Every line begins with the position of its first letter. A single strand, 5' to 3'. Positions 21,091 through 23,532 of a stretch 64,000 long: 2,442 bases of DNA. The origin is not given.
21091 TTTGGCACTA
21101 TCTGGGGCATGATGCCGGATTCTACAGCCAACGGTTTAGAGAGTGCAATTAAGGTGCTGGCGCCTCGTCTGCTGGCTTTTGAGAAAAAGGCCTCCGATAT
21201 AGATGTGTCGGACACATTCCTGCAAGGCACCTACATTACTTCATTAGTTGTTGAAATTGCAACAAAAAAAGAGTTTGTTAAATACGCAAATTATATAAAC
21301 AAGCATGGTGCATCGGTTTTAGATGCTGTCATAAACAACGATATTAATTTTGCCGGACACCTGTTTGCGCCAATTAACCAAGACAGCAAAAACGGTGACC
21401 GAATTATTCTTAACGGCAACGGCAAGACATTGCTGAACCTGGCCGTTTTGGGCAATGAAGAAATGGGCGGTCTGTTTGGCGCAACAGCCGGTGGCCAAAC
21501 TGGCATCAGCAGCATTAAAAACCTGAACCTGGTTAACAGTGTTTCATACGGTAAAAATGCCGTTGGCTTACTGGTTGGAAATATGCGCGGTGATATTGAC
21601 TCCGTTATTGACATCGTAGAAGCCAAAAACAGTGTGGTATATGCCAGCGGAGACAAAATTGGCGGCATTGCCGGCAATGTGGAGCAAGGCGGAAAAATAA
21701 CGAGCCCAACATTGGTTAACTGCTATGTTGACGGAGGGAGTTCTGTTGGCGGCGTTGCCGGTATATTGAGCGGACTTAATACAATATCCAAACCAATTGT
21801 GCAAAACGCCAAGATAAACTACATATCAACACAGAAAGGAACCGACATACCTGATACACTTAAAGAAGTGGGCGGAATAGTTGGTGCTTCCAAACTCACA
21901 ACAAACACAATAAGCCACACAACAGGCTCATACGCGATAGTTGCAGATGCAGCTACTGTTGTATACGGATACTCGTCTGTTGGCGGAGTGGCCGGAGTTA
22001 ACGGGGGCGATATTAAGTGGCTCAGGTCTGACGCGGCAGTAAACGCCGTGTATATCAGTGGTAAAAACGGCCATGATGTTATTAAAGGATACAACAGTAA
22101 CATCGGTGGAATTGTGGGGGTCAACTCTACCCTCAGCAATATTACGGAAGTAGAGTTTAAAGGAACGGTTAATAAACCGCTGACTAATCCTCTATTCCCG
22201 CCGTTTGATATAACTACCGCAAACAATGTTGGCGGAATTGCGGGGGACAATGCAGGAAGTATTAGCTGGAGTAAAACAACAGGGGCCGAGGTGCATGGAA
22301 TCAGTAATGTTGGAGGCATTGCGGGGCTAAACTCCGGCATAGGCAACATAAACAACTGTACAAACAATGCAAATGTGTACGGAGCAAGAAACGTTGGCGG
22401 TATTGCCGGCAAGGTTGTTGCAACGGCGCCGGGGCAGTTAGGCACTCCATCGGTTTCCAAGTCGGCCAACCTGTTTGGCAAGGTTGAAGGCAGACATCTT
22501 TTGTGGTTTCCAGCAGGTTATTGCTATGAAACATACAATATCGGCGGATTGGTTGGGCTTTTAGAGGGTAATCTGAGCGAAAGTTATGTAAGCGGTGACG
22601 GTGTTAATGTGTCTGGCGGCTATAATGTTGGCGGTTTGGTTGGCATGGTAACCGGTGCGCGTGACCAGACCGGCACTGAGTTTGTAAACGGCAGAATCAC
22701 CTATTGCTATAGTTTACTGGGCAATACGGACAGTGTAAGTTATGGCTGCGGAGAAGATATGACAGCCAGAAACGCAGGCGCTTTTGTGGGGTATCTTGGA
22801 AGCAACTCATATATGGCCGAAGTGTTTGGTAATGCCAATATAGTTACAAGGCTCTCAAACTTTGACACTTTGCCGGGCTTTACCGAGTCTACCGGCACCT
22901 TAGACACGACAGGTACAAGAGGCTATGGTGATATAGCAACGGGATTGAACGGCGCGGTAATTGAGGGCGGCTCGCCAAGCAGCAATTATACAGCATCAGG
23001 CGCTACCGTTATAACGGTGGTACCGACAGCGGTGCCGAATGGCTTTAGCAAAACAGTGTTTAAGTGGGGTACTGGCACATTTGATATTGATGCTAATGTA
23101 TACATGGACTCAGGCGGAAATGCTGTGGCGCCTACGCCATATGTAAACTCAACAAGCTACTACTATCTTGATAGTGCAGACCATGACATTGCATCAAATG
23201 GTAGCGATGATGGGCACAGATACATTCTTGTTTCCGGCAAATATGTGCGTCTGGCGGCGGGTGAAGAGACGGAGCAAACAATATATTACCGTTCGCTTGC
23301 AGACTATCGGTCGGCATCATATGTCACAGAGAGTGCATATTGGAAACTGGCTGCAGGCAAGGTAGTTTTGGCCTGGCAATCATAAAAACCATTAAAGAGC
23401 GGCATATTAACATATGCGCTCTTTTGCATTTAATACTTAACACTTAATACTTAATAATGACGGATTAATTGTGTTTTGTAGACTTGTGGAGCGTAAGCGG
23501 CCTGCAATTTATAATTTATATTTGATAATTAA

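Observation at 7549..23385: A single 15.8-kb gene encoding a 5278-aa lipoprotein with alternating Ig-like tracts and seven solenoid modules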

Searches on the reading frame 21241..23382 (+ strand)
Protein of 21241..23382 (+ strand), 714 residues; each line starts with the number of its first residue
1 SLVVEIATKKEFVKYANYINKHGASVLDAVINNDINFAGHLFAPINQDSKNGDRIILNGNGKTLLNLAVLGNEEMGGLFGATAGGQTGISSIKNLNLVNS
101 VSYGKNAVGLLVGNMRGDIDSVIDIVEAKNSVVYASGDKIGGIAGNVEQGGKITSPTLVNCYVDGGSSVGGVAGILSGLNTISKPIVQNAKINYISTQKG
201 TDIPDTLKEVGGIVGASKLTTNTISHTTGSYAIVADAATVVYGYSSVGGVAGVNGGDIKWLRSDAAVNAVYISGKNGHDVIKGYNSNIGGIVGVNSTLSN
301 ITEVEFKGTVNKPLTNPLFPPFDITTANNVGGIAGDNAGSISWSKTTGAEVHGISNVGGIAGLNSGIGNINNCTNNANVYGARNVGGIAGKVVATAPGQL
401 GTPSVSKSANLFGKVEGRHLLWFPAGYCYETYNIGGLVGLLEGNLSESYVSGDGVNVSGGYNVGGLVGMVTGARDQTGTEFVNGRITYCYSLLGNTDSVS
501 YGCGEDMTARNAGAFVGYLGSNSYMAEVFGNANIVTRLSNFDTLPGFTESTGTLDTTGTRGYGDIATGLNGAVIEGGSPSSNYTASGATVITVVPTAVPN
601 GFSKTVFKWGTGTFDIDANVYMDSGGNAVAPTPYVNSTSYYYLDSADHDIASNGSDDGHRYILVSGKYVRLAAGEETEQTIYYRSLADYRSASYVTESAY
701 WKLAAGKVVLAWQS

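Call 22: search_protein_families(library=pfam, proteins=[window:21241-23382:+], max_evalue=5)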
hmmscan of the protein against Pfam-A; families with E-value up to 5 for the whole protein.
window:21241-23382:+ (714 aa): 1 family
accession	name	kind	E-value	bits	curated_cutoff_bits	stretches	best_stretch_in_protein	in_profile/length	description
PF07581.17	Glug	-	5.3e-10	39.5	20.5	5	285-311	2-28/28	The GLUG motif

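Call 25: search_solved_structures(query=window:21241-23382:+, max_evalue=1)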
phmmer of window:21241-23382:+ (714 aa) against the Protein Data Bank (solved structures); distinct sequences matched with E-value up to 1: 0.
